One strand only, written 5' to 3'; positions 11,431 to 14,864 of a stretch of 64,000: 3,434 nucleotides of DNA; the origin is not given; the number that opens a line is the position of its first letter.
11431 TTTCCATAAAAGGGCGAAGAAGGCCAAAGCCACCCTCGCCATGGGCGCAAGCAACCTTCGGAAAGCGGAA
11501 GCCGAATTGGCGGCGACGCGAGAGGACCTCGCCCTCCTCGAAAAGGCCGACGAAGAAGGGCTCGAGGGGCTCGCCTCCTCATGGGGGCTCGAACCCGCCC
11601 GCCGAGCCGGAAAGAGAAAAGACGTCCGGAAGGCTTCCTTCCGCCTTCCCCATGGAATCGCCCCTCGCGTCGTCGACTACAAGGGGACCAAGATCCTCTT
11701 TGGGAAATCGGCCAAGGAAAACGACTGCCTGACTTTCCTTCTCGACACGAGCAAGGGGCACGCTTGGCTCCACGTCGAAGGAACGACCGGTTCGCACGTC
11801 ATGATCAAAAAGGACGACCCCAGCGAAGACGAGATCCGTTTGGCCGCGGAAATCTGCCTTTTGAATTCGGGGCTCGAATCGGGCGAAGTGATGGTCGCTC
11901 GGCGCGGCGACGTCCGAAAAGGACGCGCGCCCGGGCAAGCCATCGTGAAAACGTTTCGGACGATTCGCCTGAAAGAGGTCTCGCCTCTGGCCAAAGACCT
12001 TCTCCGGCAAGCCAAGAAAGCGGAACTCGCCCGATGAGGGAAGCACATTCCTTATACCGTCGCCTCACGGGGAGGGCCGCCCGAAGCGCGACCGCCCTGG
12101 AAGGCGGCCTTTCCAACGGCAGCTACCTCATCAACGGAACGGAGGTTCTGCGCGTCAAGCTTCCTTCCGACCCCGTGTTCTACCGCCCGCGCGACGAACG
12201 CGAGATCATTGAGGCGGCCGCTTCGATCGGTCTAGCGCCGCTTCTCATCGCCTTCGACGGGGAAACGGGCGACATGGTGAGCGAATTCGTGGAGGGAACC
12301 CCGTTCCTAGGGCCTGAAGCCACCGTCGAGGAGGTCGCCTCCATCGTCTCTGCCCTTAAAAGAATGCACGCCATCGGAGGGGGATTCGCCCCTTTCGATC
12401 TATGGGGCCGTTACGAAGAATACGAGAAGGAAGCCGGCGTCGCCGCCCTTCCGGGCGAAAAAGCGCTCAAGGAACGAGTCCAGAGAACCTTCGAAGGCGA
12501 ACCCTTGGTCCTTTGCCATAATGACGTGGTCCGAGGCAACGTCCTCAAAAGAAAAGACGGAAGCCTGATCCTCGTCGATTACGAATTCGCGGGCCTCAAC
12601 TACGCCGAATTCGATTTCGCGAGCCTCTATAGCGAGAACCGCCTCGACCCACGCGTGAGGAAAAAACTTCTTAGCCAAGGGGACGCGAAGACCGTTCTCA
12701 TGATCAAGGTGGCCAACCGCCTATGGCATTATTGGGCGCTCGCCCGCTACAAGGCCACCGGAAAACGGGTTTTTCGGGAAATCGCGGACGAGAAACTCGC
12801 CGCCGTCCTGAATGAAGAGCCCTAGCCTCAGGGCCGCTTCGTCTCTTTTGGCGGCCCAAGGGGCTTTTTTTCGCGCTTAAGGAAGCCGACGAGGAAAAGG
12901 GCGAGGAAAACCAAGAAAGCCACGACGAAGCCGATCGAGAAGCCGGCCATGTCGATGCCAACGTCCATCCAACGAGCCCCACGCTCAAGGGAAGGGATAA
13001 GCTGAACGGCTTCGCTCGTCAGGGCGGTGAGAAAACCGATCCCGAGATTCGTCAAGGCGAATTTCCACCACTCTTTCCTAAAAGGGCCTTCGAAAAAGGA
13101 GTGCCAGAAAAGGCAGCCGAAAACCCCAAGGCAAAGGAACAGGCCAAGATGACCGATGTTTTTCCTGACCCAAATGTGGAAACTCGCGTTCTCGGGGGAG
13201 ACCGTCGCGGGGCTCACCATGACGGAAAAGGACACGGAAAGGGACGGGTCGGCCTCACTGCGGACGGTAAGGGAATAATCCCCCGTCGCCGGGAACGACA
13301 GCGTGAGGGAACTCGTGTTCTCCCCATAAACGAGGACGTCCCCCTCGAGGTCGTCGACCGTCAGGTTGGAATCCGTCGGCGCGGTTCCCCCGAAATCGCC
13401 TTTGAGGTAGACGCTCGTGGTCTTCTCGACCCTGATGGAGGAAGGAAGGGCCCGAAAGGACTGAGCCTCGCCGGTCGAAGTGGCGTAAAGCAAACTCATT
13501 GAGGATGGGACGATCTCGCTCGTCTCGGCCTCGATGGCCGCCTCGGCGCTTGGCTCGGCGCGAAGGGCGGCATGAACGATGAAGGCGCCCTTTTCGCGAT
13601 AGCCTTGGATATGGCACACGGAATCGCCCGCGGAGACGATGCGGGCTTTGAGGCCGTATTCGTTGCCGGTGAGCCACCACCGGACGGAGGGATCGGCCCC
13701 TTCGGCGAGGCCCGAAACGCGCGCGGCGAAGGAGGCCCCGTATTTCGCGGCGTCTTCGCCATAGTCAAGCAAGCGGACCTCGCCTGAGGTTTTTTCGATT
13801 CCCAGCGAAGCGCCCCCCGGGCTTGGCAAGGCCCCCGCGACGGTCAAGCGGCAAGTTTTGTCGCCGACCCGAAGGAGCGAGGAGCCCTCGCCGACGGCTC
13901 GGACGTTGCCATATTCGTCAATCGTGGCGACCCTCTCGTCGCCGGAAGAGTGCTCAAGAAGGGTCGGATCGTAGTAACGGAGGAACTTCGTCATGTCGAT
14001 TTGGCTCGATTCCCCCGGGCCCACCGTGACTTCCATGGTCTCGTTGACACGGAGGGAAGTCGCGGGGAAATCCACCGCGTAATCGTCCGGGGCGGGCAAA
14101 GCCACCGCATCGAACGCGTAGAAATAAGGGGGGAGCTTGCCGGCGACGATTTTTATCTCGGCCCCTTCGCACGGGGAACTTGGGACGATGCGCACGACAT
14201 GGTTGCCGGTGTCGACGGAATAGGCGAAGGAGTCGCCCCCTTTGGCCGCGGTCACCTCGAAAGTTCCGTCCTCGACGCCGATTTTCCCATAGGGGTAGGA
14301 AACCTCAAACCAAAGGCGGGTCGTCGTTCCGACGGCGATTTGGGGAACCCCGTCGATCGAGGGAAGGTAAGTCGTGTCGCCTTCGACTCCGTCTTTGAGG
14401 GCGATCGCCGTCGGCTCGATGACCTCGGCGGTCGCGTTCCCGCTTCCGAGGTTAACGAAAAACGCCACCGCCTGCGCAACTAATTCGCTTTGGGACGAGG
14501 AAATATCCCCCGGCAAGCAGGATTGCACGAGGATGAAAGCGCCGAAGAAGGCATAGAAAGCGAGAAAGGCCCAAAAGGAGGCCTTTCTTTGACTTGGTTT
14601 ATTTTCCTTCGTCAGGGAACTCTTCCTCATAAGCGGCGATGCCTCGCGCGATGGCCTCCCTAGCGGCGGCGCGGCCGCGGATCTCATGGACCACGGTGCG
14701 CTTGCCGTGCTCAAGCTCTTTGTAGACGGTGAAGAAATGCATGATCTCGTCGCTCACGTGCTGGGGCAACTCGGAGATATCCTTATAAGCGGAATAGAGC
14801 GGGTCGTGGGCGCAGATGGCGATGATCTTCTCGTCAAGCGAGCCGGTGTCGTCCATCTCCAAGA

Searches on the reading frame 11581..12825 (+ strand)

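Call 76: search_protein_families(library=pfam, proteins=[window:11581-12825:+], max_evalue=0.00001)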
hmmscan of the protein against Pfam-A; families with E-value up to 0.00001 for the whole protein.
window:11581-12825:+ (414 aa): 2 families
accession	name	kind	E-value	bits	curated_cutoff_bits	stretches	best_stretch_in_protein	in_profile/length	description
PF01636.29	APH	-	1.7e-15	57.9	23.2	1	170-363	2-225/239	Phosphotransferase enzyme family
PF01633.27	Choline_kinase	-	2.1e-13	50.7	29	1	305-356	158-210/300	Choline/ethanolamine kinase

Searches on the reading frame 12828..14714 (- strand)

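Call 76: search_protein_families(library=pfam, proteins=[window:12828-14714:-], max_evalue=0.00001)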
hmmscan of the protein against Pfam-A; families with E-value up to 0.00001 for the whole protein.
window:12828-14714:- (628 aa): 1 family
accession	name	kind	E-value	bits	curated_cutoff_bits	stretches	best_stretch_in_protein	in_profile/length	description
PF04892.17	VanZ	-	2.3e-07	31.9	30.1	1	515-601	54-124/126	VanZ like family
